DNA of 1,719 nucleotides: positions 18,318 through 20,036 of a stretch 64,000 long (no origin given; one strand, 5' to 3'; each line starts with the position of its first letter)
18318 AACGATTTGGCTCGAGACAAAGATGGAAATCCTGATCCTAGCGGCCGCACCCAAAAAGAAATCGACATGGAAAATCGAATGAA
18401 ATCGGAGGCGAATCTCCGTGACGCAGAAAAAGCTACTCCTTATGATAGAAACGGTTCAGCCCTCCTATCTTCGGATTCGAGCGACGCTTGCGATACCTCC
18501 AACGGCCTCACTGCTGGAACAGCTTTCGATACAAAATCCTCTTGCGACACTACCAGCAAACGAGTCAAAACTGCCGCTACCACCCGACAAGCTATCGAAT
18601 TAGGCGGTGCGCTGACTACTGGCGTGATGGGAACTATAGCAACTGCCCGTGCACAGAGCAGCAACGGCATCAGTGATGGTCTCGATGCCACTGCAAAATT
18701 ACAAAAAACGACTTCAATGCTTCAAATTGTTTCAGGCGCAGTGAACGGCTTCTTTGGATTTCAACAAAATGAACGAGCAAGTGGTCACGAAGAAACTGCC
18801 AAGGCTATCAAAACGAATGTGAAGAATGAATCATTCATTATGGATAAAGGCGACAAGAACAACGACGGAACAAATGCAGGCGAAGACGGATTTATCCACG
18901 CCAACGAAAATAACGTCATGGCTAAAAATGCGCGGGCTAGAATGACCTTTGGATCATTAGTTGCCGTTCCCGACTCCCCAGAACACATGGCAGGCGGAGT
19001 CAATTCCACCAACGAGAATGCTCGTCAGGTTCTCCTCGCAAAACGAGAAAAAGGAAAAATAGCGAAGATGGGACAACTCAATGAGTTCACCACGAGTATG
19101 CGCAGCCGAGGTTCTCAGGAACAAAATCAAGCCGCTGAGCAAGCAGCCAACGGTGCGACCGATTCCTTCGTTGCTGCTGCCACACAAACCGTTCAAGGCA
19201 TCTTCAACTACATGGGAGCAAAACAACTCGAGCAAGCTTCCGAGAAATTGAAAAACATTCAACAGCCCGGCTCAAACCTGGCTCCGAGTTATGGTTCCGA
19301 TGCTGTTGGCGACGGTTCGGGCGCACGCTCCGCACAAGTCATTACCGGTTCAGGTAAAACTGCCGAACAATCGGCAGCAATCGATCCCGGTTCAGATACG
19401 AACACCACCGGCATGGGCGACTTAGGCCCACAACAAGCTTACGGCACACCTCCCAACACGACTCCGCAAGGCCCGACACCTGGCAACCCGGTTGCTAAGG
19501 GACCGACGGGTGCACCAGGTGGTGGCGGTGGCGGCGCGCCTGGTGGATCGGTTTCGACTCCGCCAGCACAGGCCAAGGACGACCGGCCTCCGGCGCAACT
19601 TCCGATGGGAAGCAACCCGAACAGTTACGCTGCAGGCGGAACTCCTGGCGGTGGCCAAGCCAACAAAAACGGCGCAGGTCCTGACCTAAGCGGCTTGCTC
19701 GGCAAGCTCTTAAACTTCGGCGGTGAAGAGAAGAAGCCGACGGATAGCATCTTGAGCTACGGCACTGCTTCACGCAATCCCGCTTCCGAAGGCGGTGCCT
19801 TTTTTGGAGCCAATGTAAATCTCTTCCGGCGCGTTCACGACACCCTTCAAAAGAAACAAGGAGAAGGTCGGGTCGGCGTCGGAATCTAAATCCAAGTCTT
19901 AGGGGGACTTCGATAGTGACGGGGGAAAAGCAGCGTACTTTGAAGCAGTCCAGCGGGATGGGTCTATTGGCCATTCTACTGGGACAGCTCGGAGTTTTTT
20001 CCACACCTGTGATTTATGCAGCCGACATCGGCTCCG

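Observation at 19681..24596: Shared C-terminal module in all four cluster proteins: poly-Gly, G-F/L-x-x-L-x-x-L-hydrophobic-G, then an (I/L)-F-x-x-(I/V)-(T/H)-x-R basic helix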

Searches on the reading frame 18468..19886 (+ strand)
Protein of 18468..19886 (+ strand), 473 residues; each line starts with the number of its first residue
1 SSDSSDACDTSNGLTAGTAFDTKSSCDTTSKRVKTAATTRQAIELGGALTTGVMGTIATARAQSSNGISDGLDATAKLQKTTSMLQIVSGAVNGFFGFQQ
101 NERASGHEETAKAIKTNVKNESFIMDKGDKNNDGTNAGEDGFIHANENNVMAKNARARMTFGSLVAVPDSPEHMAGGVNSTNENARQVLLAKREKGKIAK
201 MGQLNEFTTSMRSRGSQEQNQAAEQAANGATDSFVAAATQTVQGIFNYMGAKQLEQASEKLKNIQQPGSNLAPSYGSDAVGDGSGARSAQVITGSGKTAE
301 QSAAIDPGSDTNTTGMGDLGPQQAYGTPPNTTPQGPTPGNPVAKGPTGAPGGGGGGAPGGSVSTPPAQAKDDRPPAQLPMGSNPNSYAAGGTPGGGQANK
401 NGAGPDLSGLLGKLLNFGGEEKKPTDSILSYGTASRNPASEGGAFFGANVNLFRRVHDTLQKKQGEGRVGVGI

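Call 32: find_homologous_proteins(query=A4, max_evalue=0.01)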
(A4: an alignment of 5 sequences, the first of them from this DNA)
Query A4 (5 sequences) (473 aa, profile of the alignment): 2 proteins with E <= 0.01 among 8000 candidates.
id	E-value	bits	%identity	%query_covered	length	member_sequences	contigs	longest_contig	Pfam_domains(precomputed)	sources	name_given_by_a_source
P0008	2.4e-178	612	100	100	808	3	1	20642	-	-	-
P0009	1.1e-138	481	75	99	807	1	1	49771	-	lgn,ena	-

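Call 62: search_solved_structures(query=A4, max_evalue=10)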
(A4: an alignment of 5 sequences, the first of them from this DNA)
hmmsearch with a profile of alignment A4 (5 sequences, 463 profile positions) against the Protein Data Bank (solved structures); distinct sequences matched with E-value up to 10: 6.
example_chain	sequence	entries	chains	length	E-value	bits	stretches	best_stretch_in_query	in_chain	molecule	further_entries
5mj3_C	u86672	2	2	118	0.66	12.2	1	337-397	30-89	ALPHABODY MA12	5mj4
6dg5_A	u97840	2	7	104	2.4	10.4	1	176-216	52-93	Neoleukin-2/15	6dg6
5ogi_B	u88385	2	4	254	3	10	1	329-382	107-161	scFv of 9C12 antibody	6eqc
5foe_A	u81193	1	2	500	6.1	9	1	319-362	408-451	GDP-fucose protein O-fucosyltransferase 2,Thrombospondin-1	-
8ay1_A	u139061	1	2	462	7.4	8.7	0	322-397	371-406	GDP-fucose protein O-fucosyltransferase 2,Spondin-1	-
8zmr_A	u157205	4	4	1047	8.1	8.6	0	328-379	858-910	Maltose/maltodextrin-binding periplasmic protein,Vesicular acetylcholine transporter,DARPi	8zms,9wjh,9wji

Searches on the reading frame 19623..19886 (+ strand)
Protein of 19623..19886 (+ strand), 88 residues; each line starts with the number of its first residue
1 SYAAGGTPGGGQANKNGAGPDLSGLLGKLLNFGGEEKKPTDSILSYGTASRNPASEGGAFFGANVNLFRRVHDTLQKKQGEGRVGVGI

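Call 77: search_protein_families(library=pfam, proteins=[window:19623-19886:+], max_evalue=10)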
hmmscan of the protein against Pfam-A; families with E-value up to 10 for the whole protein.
seq(88 aa): 0 families

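Call 78: search_protein_families(library=ncbifam, proteins=[window:19623-19886:+], max_evalue=10)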
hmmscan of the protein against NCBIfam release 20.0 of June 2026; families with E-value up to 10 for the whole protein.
seq(88 aa): 0 families

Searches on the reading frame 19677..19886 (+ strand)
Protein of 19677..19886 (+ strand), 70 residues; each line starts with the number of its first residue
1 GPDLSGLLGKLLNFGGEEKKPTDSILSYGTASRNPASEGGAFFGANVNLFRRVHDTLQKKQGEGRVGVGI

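Call 40: search_protein_representatives(alignment_id=A5)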
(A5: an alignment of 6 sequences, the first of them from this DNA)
Query: 6 sequences, 74 profile positions. Proteins with E-value up to 0.001 (for the whole library): 290; up to 1e-10: 62; up to 1e-30: 0. The best 150 are listed.
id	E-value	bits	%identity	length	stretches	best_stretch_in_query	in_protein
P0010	2.2e-28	114.1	-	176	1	1-68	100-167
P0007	1.6e-26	108.1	-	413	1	1-74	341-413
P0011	1.2e-23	98.9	-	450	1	1-69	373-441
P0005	1.6e-23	98.4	-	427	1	1-73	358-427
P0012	1.1e-22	95.8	-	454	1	1-72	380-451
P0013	6.9e-22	93.2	-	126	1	5-71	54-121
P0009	1.0e-21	92.7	-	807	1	4-74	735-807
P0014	6.9e-21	90.0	-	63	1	9-71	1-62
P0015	3.9e-19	84.4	-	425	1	3-68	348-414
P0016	7.9e-19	83.4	-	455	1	5-71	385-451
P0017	8.7e-19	83.3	-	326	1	4-68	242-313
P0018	9.0e-18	80.1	-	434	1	1-71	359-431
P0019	1.3e-17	79.5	-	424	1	5-70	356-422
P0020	1.4e-17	79.5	-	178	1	2-68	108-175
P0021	9.1e-16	73.6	-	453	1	3-73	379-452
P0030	1.1e-13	66.9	-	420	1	2-67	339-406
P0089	2.1e-09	53.2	-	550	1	1-66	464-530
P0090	2.5e-09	53.0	-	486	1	3-70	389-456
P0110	6.6e-08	48.5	-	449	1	1-67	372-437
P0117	1.8e-07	47.0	-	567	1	6-71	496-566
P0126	3.7e-07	46.0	-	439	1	3-67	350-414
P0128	4.5e-07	45.8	-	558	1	4-68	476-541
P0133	6.4e-07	45.3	-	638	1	3-68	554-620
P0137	7.5e-07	45.1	-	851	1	7-71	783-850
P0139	8.2e-07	44.9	-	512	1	5-68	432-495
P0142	9.1e-07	44.8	-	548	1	3-68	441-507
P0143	9.4e-07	44.8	-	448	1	4-67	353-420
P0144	1.3e-06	44.3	-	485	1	4-63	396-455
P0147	1.6e-06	44.0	-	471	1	4-68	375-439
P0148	1.6e-06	44.0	-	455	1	4-68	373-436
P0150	2.2e-06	43.6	-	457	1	4-68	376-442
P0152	2.3e-06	43.5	-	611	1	4-67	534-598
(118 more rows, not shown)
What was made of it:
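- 290 representative proteins carry the module (call 40).
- Tried and rejected: The exhaustive profile search was needed (call 40).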

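Call 42: list_cluster_members(proteins=[P0011, P0012, P0018, P0030, P0089, P0117, P0128, P0133, P0142, P0137])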
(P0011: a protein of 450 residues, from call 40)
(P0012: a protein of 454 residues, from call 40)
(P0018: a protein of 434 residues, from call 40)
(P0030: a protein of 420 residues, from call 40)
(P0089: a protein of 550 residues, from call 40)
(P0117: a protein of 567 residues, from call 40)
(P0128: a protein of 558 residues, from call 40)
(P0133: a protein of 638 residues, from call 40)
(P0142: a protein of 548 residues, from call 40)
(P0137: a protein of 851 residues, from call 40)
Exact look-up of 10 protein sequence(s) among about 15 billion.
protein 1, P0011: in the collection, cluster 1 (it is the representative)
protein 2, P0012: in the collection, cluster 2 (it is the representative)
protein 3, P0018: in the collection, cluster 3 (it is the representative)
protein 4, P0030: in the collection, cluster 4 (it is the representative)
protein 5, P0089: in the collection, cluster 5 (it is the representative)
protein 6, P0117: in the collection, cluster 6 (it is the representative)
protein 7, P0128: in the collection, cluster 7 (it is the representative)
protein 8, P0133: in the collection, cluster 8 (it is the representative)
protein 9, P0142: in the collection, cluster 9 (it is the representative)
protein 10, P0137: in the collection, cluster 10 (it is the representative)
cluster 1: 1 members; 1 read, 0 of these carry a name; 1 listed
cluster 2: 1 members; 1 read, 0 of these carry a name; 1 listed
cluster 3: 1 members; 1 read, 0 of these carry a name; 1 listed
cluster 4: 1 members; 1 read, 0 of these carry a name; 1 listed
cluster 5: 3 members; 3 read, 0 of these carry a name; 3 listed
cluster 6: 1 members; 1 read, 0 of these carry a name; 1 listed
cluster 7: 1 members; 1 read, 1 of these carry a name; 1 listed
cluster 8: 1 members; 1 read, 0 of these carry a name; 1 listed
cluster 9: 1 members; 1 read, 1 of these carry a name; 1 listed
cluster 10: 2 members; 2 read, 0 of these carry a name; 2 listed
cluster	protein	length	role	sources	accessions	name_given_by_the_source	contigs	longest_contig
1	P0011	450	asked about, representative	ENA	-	-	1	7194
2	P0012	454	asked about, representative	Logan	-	-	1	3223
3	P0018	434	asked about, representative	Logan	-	-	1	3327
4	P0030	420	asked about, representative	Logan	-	-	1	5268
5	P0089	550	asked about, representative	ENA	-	-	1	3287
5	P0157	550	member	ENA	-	-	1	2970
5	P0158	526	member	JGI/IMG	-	-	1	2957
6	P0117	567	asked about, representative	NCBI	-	-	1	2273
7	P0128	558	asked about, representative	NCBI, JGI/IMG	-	hypothetical protein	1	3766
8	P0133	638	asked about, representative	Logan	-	-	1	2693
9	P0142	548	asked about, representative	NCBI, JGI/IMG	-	hypothetical protein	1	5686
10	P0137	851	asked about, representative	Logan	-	-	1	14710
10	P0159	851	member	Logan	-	-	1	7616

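Call 50: find_encoding_contigs(protein=P0137, flank=10000, max_places=2)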
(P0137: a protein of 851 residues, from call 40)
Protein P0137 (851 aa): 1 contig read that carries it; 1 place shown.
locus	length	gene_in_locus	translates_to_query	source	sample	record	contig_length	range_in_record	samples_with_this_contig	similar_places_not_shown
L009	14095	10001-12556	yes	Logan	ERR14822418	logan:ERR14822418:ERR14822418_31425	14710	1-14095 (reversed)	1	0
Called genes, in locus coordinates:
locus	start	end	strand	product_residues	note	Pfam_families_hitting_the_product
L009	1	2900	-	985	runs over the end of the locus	PF03781:FGE-sulfatase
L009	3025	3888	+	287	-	-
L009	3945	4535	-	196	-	PF00160:Pro_isomerase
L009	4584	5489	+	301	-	PF03411:Peptidase_M74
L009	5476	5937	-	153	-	PF25601:AAA_lid_14, PF02954:HTH_8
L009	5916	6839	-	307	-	PF00072:Response_reg, PF00158:Sigma54_activat, PF13191:AAA_16 (weak), PF14532:Sigma54_activ_2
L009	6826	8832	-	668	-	PF00672:HAMP (weak), PF08448:PAS_4 (faint), PF00512:HisKA, PF02518:HATPase_c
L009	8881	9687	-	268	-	-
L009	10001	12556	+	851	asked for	-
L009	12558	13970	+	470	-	-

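Call 56: search_protein_families(library=pfam, proteins=[L009:8881-9687:-], max_evalue=0.001)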
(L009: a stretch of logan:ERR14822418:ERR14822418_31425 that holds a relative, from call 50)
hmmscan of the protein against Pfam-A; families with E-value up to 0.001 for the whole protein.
L009:8881-9687:- (268 aa): 1 family
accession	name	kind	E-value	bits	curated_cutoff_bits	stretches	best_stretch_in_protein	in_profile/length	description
PF08281.18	Sigma70_r4_2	-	2.7e-05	24.2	25.7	1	83-112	11-40/54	Sigma-70, region 4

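Call 68: list_cluster_members(proteins=[P0143, P0144, P0147, P0148, P0150, P0152, P0126, P0110, P0139, P0090])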
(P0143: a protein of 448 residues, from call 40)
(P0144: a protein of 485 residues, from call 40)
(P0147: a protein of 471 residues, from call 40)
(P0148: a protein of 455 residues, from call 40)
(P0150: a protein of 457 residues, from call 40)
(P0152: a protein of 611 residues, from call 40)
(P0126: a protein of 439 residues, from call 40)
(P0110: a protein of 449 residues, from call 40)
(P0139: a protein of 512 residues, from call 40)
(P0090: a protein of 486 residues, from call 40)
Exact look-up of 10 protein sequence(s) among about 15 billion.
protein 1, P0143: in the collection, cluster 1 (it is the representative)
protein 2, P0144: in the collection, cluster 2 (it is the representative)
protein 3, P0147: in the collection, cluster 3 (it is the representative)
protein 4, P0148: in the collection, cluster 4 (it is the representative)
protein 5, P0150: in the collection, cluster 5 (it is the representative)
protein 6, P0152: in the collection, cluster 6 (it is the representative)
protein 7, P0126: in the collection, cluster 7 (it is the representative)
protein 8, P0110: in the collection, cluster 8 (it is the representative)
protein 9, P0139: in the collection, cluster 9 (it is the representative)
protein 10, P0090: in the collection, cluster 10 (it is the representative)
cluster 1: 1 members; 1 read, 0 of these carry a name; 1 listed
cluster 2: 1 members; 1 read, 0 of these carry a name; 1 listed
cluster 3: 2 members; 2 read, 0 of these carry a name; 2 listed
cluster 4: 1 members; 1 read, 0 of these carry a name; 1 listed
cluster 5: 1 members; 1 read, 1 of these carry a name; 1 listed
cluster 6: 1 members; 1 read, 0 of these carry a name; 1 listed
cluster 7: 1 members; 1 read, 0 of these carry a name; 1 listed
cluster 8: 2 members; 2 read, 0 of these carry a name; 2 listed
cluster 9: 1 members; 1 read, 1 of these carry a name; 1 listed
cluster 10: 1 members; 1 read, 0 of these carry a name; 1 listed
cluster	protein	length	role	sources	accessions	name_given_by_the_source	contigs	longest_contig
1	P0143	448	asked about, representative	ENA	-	-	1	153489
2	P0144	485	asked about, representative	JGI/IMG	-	-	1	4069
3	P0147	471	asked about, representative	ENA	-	-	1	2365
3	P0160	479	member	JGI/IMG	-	-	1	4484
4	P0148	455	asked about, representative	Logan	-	-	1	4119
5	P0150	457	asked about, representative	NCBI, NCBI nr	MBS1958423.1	MAG: hypothetical protein JST80_03035 [Bdellovibrionales bacterium] | hypothetical protein [Bdellovibrionales bacterium]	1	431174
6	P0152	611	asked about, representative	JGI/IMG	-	-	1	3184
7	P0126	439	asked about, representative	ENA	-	-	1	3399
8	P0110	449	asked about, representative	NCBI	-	-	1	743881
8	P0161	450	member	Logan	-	-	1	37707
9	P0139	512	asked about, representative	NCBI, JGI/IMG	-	hypothetical protein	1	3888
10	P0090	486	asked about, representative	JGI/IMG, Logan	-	-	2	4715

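Call 69: find_encoding_contigs(protein=P0150, flank=10000, max_places=1)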
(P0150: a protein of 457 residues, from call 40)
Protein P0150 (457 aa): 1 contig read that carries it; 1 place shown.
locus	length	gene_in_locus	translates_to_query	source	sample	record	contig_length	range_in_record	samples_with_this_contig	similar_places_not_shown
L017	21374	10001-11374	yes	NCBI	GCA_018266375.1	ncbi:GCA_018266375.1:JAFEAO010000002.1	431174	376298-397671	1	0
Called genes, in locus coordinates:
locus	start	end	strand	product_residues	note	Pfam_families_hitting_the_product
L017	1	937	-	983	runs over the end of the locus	PF00580:UvrD-helicase, PF01443:Viral_helicase1 (faint), PF13245:AAA_19, PF13361:UvrD_C, PF13538:UvrD_C_2 (faint), PF12705:PDDEXK_1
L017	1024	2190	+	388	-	-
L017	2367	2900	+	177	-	-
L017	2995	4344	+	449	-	PF13360:PQQ_2 (weak)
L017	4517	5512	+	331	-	PF00892:EamA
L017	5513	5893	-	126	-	PF02661:Fic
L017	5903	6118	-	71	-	-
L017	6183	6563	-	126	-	PF13560:HTH_31 (weak), PF01381:HTH_3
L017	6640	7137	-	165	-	PF01381:HTH_3 (weak)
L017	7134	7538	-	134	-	-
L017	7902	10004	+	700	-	-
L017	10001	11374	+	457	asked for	-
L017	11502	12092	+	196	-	PF01909:NTP_transf_2 (faint), PF18765:Polbeta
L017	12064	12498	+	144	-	-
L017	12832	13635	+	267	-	PF09825:BPL_N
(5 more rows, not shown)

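Call 70: find_encoding_contigs(protein=P0110, flank=10000, max_places=1)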
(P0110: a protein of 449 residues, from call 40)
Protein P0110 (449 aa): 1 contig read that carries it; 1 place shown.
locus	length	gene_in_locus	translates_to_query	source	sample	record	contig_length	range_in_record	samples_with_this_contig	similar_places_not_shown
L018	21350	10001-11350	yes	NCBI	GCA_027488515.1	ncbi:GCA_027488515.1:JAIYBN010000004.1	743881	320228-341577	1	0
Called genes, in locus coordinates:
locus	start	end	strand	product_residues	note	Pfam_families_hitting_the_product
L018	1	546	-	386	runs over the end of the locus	PF04406:TP6A_N, PF21180:TOP6A-Spo11_Toprim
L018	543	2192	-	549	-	PF02518:HATPase_c, PF13589:HATPase_c_3, PF09239:Topo-VIb_trans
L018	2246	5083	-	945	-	PF00580:UvrD-helicase, PF01443:Viral_helicase1 (faint), PF13245:AAA_19, PF13361:UvrD_C, PF13538:UvrD_C_2 (faint), PF12705:PDDEXK_1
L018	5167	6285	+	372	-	-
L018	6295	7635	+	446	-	PF13360:PQQ_2 (weak)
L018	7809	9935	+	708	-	-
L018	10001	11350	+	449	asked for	-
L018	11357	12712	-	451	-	-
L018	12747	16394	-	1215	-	PF02811:PHP, PF07733:DNA_pol3_alpha, PF17657:DNA_pol3_finger, PF14579:HHH_6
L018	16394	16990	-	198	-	PF25084:LbH_EIF2B (faint), PF21711:DCTN5 (weak), PF14602:Hexapep_2 (weak), PF00132:Hexapep (weak)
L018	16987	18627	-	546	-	PF00919:UPF0004, PF04055:Radical_SAM, PF01938:TRAM (weak)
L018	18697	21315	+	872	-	PF01624:MutS_I, PF05192:MutS_III, PF05190:MutS_IV, PF00488:MutS_V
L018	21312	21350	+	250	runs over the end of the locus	PF00089:Trypsin, PF13365:Trypsin_2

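Call 71: find_encoding_contigs(protein=P0143, flank=10000, max_places=1)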
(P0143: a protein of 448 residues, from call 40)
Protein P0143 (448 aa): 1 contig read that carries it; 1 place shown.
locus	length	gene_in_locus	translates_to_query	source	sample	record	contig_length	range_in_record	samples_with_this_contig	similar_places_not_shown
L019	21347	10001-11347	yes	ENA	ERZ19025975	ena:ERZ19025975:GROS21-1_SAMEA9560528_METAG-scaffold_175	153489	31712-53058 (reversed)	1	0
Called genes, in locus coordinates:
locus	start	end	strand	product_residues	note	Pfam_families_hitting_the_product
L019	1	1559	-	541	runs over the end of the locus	-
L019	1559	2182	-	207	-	PF13036:LpoB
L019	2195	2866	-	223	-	-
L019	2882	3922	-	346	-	PF02169:LPP20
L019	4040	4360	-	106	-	PF01909:NTP_transf_2, PF18765:Polbeta, PF22600:MTPAP-like_central (weak)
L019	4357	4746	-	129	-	PF08780:NTase_sub_bind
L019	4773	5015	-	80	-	-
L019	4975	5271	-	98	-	PF02604:PhdYeFM_antitox (weak)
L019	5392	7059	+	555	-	-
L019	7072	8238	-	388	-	PF13784:Fic_N, PF02661:Fic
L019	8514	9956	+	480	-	-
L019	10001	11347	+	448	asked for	-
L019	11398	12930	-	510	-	PF02661:Fic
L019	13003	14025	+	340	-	PF00478:IMPDH, PF01070:FMN_dh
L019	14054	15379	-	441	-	-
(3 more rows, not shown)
